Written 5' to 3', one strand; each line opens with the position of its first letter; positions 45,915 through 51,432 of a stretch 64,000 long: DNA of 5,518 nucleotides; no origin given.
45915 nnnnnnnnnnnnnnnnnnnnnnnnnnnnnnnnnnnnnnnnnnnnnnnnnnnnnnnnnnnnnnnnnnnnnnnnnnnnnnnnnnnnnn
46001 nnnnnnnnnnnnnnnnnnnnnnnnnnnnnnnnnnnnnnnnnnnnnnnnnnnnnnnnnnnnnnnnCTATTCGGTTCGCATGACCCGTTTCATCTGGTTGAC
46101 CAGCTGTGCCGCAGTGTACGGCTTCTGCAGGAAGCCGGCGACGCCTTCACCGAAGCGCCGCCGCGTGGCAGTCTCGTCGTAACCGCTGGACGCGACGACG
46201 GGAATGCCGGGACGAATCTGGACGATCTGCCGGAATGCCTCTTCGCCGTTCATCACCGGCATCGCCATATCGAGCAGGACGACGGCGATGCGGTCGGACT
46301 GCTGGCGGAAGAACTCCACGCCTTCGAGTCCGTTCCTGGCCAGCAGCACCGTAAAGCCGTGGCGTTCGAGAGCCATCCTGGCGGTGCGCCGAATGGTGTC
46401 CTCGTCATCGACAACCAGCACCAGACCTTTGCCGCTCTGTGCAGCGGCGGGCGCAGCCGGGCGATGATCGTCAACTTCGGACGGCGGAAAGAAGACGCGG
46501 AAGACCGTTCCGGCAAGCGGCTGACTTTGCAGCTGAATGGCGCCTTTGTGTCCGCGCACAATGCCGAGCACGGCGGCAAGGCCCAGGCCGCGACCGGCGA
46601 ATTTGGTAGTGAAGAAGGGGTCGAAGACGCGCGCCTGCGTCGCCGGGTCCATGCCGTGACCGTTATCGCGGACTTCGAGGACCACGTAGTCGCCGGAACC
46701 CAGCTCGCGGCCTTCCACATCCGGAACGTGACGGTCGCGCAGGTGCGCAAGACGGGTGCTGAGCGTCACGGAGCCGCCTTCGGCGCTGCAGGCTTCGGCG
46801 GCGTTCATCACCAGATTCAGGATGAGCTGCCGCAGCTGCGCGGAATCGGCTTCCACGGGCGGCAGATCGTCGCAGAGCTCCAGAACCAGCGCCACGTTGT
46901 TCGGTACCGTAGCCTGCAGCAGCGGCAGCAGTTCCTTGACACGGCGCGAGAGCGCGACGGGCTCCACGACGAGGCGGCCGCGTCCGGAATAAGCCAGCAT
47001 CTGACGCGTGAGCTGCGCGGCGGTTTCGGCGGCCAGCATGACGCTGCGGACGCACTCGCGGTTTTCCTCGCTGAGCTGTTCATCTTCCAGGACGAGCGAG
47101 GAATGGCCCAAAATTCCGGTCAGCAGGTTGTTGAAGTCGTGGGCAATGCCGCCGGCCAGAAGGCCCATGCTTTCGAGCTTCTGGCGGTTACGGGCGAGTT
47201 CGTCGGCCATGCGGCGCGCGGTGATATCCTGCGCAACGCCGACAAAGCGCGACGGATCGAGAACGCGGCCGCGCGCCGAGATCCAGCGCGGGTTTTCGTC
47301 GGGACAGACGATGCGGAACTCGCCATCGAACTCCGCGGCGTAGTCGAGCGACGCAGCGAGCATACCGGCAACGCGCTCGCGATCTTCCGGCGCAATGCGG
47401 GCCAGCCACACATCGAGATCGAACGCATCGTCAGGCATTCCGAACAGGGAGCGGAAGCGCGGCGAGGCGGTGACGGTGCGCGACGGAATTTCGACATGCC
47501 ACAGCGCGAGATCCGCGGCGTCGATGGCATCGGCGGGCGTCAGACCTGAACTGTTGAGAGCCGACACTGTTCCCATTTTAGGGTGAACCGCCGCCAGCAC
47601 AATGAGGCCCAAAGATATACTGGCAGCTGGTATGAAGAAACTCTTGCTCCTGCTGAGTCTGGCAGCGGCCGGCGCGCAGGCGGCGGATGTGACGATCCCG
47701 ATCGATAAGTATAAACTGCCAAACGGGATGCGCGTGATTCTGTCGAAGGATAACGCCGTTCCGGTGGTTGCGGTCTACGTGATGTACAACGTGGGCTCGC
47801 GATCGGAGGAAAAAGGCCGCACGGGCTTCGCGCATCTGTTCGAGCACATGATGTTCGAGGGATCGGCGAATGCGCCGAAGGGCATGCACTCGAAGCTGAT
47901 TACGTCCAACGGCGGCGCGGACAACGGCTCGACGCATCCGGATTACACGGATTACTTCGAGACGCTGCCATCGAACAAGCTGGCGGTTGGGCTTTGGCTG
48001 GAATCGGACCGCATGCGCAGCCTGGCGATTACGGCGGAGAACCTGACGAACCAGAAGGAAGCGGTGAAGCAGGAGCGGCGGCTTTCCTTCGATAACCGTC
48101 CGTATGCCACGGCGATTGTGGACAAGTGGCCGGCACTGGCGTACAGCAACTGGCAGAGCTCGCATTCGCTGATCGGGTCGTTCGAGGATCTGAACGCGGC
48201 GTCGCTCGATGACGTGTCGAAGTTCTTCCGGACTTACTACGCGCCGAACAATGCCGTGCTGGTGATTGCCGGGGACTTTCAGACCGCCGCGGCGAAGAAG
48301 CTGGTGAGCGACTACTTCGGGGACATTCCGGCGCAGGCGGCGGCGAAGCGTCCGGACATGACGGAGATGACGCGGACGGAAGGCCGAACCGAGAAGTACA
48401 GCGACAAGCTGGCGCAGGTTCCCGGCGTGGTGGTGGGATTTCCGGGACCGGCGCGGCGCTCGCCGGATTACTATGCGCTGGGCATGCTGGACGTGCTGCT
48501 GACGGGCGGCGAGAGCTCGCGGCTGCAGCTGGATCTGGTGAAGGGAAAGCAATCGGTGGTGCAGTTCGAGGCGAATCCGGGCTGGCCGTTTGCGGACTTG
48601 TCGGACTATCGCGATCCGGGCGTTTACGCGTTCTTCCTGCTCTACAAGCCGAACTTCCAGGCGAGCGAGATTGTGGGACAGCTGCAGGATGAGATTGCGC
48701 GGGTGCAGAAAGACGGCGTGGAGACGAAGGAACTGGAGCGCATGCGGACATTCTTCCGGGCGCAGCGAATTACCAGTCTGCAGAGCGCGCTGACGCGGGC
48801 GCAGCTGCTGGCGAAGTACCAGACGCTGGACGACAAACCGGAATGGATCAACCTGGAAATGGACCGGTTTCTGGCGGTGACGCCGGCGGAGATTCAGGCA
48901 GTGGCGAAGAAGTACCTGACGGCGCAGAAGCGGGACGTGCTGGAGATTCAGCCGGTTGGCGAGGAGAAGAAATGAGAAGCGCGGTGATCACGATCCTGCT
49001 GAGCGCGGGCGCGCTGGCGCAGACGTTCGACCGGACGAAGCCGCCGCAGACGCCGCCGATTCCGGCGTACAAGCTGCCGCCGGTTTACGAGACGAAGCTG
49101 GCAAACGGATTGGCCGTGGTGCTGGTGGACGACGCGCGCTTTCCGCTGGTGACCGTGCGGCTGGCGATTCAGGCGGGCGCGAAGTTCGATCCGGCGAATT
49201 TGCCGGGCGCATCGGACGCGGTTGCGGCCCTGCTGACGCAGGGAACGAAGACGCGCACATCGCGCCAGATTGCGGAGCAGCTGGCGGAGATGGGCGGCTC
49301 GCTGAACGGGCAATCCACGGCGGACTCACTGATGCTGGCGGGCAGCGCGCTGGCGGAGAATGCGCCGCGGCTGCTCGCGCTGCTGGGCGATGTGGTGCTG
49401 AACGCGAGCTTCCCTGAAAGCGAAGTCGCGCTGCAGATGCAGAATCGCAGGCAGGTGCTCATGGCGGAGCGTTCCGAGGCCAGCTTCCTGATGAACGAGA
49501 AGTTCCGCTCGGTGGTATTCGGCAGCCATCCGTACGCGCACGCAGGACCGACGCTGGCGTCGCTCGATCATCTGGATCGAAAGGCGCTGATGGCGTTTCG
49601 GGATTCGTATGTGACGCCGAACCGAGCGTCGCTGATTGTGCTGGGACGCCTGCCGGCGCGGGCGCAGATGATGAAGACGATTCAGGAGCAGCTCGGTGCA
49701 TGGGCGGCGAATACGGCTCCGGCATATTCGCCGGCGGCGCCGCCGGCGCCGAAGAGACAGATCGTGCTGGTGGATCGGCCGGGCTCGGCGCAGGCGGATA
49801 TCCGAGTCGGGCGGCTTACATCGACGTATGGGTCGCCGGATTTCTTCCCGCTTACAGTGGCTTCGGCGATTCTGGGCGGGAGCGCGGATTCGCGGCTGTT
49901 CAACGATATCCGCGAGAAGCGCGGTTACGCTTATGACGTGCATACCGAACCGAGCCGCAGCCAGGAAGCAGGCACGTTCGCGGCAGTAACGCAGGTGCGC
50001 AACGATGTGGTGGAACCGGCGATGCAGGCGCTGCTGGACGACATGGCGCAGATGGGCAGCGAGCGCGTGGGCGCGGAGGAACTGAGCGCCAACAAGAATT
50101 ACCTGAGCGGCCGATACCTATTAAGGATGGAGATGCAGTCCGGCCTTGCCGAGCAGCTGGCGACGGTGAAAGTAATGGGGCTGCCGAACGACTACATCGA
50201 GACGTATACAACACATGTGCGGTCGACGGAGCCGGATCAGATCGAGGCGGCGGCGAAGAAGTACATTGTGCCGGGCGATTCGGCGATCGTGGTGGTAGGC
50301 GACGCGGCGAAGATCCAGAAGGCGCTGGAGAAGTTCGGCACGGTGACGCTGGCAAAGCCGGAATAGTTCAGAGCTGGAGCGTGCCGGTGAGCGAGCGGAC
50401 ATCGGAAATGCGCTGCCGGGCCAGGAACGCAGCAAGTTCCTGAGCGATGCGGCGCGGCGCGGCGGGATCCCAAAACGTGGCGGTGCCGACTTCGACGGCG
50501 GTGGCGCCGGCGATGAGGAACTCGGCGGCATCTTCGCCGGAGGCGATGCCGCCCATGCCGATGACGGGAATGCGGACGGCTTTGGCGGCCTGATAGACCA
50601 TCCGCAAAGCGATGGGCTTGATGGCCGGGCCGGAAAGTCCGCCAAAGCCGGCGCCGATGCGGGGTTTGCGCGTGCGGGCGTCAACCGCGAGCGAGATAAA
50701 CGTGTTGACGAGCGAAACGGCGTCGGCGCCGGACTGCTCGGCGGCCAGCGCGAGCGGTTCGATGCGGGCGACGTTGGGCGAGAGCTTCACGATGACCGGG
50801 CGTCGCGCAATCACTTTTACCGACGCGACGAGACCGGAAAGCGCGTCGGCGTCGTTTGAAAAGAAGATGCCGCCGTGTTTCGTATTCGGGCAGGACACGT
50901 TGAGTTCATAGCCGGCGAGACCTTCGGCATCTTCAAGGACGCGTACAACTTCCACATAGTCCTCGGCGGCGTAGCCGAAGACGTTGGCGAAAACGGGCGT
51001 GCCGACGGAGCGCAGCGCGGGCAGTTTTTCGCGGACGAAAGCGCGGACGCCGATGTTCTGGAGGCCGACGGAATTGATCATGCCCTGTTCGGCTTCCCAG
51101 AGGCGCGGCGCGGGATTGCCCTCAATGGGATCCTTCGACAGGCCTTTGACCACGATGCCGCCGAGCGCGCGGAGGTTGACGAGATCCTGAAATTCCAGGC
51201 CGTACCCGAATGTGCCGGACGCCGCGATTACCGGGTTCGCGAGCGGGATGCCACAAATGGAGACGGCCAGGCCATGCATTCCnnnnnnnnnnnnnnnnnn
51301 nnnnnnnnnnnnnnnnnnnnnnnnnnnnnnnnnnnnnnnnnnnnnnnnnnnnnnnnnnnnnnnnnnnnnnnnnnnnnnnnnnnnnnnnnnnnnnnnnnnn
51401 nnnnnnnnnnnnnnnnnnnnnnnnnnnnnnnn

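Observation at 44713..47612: Signalling cassette: cytoplasmic PAS-HK-REC hybrid kinase, then a MoxR AAA+ ATPase, then a PilZ protein, tightly linked and followed by an MrfA-like repair helicase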

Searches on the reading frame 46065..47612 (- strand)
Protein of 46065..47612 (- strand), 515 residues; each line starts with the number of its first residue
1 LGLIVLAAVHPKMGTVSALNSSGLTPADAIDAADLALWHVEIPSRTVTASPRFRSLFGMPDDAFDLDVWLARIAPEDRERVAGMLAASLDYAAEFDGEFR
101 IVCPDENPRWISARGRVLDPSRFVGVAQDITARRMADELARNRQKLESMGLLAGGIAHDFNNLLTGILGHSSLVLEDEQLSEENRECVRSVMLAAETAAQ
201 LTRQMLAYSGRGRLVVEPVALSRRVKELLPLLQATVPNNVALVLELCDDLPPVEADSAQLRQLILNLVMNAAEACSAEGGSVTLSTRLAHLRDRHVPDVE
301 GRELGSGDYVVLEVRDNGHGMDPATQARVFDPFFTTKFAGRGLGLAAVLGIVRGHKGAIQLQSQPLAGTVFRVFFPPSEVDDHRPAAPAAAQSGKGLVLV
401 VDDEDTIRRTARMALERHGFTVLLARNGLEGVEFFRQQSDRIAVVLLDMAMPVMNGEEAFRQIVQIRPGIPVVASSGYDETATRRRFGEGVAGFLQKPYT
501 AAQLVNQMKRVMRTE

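Call 7: search_protein_families(library=pfam, proteins=[window:46065-47612:-], max_evalue=0.01)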
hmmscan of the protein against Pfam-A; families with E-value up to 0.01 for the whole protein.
window:46065-47612:- (515 aa): 5 families
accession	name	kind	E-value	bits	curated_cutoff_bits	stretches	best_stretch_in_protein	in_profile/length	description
PF02518.31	HATPase_c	-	8.4e-21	74.9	26.4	1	256-377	2-109/111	Histidine kinase-, DNA gyrase B-, and HSP90-like ATPase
PF00072.30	Response_reg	-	9.2e-20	71.3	30.2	1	398-507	1-109/111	Response regulator receiver domain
PF08447.18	PAS_3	-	3.1e-13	50.2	25.6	1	47-126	2-88/89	PAS fold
PF00512.31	HisKA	-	1.1e-08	35.4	26.9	1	150-209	3-61/66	His Kinase A (phospho-acceptor) domain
PF06490.17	FleQ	-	0.00054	20.7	22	1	398-510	2-105/108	Flagellar regulatory protein FleQ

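Call 37: search_protein_families(library=ncbifam, proteins=[window:46065-47612:-], max_evalue=0.01)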
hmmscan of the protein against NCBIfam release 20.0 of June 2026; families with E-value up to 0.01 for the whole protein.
window:46065-47612:- (515 aa): 135 families (the best 25 are shown)
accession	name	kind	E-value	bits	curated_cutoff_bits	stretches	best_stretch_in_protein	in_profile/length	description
NF046020.1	HisKinCckABruc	equivalog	9.4e-82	275.2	1000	1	34-512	356-867/868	cell cycle histidine kinase CckA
NF010076.0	PRK13557.1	subfamily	9.5e-73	245.4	631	1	123-512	137-533/540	histidine kinase famiy protein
NF010411.0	PRK13837.1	equivalog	1e-70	238.8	647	1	135-514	437-814/828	two-component system VirA-like sensor kinase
NF046026.1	HisKinCckACaul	equivalog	3e-64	217.3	1000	1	129-512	282-676/678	cell cycle histidine kinase CckA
NF008468.0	PRK11360.1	equivalog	6.2e-46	157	646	1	126-381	373-612/616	two-component system sensor histidine kinase AtoS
NF052573.1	HisKinEspAMyxo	equivalog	8.1e-45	153.1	1400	2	145-468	380-703/755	serine histidine kinase EspA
NF052574.1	HisKinEspCMyxo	equivalog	6.5e-38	130.4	1200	1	119-507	387-778/785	serine histidine kinase EspC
TIGR02956.1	TMAO_torS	equivalog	2.6e-33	115.2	676.5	1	155-514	470-822/967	TMAO reductase system sensor histidine kinase/response regulator TorS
NF007688.0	PRK10364.1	equivalog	4.7e-32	111.3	479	1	133-377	225-451/460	two-component system sensor histidine kinase ZraS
NF041777.1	sens_FixL_Rhizob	equivalog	8e-31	107.2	850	2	145-377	258-481/485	sensor protein FixL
NF008302.0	PRK11091.1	equivalog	1.8e-28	99.2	838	1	123-512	259-643/779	aerobic respiration two-component sensor histidine kinase ArcB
NF047466.1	hybrid_RR_LvrB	exception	5.7e-27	94.9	500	1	137-373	140-372/377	hybrid histidine kinase/response regulator LvrB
NF008543.0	PRK11466.1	equivalog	1.6e-26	92.5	982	1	152-508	448-794/914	TMAO reductase system sensor histidine kinase/response regulator TorS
NF041945.1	LuxN_Vibrio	equivalog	6.6e-24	84.1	1550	2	394-511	719-834/839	quorum-sensing autoinducer 1 sensor kinase/phosphatase LuxN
NF008293.1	PRK11073.1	equivalog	8e-23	81.2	240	1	124-376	106-346/349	nitrogen regulation protein NR(II)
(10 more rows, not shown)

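Call 38: search_protein_families(library=padloc, proteins=[window:46065-47612:-], max_evalue=0.001)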
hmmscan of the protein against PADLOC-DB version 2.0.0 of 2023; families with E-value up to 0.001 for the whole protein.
window:46065-47612:- (515 aa): 0 families

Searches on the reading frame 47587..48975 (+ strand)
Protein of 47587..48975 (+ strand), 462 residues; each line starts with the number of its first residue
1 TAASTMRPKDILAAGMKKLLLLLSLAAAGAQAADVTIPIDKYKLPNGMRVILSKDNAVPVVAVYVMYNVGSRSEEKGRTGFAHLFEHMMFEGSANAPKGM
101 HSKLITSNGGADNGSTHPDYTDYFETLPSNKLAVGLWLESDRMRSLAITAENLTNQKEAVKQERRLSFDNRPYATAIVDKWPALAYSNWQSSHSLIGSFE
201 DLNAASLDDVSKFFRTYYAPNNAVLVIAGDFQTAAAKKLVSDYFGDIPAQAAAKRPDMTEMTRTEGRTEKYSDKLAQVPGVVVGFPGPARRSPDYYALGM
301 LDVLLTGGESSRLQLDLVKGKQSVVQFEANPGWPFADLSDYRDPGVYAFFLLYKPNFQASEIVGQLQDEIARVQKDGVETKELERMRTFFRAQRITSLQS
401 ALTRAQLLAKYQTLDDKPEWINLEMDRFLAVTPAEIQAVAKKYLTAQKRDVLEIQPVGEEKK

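Call 41: search_protein_families(library=pfam, proteins=[window:47587-48975:+], max_evalue=0.0001)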
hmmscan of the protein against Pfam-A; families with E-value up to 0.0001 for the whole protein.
window:47587-48975:+ (462 aa): 2 families
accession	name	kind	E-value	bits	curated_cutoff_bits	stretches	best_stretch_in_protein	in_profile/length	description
PF05193.26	Peptidase_M16_C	-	8.8e-29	101.1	23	1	206-388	3-179/181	Peptidase M16 inactive domain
PF00675.25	Peptidase_M16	-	1.1e-18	68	22.3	1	49-195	1-145/149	Insulinase (Peptidase family M16)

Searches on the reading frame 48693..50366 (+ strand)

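Call 41: search_protein_families(library=pfam, proteins=[window:48693-50366:+], max_evalue=0.0001)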
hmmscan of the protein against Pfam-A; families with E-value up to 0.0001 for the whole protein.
window:48693-50366:+ (557 aa): 2 families
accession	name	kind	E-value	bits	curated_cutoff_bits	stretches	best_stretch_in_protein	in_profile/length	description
PF05193.26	Peptidase_M16_C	-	1e-27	97.6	23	1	294-470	2-180/181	Peptidase M16 inactive domain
PF00675.25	Peptidase_M16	-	1.1e-17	64.7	22.3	1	142-259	2-122/149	Insulinase (Peptidase family M16)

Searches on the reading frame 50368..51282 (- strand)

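Call 41: search_protein_families(library=pfam, proteins=[window:50368-51282:-], max_evalue=0.0001)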
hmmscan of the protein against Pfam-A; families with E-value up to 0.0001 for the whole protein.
window:50368-51282:- (304 aa): 4 families
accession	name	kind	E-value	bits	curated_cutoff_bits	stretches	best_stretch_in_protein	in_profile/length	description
PF01180.27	DHO_dh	-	9.6e-74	248.6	27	1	5-287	2-291/291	Dihydroorotate dehydrogenase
PF03060.21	NMO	-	2.2e-06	27.8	28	1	213-268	167-224/331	Nitronate monooxygenase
PF00977.27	His_biosynth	-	3.7e-05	23.7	23.6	1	223-283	59-119/228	Histidine biosynthesis protein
PF01207.24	Dus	-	5.9e-05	22.8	20.4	0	95-274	54-222/311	Dihydrouridine synthase (Dus)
